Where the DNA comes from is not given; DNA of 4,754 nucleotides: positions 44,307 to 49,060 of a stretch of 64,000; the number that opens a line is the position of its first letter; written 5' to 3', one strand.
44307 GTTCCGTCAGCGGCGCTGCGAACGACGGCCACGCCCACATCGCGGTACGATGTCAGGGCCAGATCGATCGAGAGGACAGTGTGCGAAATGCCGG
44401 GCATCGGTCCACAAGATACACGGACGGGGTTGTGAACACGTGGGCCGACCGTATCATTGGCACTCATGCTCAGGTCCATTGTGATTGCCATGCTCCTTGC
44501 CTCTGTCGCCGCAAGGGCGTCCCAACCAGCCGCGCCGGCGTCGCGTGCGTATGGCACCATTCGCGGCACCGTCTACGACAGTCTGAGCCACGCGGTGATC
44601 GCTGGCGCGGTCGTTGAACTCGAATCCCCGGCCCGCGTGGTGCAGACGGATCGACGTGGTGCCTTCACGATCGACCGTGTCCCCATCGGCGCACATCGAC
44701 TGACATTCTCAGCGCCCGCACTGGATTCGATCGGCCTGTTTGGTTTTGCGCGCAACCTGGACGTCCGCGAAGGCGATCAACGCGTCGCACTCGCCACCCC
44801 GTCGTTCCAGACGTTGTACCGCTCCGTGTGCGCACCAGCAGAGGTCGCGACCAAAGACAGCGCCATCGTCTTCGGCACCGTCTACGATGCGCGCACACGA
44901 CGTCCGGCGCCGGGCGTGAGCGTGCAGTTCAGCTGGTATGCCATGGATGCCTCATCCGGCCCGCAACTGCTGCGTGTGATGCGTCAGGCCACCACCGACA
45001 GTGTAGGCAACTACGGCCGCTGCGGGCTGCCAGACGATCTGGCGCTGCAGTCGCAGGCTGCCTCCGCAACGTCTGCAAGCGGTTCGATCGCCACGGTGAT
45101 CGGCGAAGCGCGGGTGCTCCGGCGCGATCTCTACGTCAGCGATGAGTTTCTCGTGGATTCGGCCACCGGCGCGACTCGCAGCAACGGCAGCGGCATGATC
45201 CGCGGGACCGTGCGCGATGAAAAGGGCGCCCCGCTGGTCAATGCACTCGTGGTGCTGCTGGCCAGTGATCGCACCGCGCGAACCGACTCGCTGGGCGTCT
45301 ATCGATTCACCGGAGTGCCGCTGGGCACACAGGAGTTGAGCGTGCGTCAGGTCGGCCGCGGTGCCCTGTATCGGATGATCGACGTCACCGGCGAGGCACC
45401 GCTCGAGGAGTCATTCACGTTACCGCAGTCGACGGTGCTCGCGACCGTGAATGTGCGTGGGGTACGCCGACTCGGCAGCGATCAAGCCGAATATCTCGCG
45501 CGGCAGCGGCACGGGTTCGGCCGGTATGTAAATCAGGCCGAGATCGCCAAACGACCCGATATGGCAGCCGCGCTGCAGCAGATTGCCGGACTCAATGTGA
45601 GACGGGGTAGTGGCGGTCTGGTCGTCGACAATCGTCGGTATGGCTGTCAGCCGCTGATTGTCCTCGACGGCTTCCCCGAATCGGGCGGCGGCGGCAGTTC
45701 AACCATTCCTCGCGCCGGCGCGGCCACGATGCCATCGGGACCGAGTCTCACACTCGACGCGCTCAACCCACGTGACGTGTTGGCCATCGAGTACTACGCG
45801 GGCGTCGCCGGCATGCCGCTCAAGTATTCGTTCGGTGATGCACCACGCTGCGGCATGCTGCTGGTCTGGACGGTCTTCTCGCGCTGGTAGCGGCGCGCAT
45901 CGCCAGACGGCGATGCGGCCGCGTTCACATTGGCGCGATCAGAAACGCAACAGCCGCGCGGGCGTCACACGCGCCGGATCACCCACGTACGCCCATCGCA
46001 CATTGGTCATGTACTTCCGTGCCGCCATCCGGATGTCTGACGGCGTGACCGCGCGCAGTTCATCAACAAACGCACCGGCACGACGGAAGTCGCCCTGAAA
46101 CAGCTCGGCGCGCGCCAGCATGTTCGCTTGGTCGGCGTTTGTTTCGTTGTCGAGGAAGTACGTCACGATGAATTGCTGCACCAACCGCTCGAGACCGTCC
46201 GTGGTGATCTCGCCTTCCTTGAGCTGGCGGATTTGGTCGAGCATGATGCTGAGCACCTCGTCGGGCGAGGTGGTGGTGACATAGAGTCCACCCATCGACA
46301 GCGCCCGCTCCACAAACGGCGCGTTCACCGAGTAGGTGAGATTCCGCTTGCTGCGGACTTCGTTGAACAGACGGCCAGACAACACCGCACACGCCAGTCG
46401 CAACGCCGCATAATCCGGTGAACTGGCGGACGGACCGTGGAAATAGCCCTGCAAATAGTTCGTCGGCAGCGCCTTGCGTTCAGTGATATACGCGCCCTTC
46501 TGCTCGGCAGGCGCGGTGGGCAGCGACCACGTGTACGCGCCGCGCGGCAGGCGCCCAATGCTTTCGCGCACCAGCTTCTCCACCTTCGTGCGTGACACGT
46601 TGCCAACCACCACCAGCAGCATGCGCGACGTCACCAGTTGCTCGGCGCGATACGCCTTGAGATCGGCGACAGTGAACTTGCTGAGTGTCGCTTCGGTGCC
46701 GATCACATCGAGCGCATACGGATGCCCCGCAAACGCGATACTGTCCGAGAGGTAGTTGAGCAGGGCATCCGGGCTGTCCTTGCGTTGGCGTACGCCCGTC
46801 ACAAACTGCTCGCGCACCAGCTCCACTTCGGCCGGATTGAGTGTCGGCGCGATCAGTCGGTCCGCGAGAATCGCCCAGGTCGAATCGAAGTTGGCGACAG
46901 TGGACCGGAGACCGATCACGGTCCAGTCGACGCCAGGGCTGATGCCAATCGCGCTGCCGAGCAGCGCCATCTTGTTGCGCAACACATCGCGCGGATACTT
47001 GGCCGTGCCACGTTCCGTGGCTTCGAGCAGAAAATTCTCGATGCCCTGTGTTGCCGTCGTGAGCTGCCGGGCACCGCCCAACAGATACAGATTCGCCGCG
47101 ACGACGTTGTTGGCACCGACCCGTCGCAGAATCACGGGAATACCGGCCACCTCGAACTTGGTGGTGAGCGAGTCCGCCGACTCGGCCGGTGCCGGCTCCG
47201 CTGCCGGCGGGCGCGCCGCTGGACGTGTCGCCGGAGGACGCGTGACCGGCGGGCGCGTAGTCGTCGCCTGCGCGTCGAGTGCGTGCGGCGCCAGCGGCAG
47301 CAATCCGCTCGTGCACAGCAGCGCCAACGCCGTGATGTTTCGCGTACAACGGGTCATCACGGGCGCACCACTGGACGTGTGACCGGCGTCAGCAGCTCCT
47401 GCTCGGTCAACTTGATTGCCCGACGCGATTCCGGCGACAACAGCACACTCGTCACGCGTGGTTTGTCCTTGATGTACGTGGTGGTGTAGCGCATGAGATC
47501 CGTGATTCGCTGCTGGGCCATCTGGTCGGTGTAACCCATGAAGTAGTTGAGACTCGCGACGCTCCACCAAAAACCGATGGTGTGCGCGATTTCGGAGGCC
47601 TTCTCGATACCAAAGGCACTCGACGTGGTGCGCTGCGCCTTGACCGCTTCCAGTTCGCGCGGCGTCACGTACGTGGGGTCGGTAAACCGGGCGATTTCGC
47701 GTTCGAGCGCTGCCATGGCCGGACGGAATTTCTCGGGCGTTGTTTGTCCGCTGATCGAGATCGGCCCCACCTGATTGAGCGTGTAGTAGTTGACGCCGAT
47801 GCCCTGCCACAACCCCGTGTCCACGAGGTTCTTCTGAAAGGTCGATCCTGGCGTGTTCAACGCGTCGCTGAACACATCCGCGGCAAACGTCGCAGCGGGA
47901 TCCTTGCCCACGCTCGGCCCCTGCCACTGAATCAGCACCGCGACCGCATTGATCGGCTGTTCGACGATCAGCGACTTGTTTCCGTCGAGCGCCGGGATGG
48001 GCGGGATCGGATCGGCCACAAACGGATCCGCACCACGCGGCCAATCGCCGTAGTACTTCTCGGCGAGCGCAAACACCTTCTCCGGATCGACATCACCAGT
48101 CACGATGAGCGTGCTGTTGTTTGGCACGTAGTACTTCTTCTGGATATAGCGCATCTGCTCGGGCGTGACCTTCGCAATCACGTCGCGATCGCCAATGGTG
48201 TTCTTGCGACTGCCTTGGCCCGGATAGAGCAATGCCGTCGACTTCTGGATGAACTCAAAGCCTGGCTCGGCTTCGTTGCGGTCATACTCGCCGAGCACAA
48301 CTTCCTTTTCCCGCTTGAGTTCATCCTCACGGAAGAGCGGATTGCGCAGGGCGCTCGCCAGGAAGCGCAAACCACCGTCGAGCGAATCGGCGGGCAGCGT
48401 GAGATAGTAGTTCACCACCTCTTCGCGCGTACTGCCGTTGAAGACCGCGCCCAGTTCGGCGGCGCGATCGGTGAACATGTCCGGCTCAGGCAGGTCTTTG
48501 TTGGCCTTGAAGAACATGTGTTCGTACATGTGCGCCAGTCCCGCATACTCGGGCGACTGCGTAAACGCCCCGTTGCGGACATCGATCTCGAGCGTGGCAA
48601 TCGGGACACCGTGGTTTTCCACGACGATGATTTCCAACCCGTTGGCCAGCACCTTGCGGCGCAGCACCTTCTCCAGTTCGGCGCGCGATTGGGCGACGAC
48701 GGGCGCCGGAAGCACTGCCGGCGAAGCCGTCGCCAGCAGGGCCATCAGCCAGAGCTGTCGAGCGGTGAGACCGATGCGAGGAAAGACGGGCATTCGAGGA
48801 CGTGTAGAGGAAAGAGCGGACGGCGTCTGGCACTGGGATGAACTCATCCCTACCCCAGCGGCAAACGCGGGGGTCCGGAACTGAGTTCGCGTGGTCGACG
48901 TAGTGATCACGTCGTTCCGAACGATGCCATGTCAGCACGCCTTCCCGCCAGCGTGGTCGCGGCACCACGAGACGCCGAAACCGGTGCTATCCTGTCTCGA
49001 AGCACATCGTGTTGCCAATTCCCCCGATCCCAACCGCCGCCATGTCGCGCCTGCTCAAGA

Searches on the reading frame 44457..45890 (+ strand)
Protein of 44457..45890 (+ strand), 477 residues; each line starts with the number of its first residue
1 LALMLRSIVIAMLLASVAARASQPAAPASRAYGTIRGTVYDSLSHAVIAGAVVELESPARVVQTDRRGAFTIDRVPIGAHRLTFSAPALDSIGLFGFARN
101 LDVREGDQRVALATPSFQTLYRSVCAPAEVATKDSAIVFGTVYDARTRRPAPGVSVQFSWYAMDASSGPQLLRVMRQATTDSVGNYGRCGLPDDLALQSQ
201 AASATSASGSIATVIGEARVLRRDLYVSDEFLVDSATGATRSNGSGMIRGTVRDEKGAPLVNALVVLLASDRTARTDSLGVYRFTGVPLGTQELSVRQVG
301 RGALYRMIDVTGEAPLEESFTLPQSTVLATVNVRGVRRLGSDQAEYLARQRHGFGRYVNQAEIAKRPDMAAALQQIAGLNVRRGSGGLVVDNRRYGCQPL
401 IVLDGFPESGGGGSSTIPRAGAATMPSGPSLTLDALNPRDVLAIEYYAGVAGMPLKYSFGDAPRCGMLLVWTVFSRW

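Call 59: search_protein_families(library=pfam, proteins=[window:44457-45890:+], max_evalue=0.0001)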
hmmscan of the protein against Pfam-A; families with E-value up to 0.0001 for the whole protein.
window:44457-45890:+ (477 aa): 2 families
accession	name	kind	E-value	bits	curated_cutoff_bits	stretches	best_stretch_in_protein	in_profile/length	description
PF13620.12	CarboxypepD_reg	-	4e-31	107.6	32.3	2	248-322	2-81/82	Carboxypeptidase regulatory-like domain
PF13715.12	CarbopepD_reg_2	-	3e-18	66.1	32.2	2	248-328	1-82/88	CarboxypepD_reg-like domain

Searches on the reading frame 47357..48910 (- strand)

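Call 59: search_protein_families(library=pfam, proteins=[window:47357-48910:-], max_evalue=0.0001)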
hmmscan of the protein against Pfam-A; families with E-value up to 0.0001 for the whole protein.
window:47357-48910:- (517 aa): 2 families
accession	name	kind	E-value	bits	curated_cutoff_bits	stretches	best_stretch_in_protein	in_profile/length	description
PF05193.26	Peptidase_M16_C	-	1.3e-23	84.2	23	1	247-426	1-180/181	Peptidase M16 inactive domain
PF00675.25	Peptidase_M16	-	1.9e-21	76.9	22.3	1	95-216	3-123/149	Insulinase (Peptidase family M16)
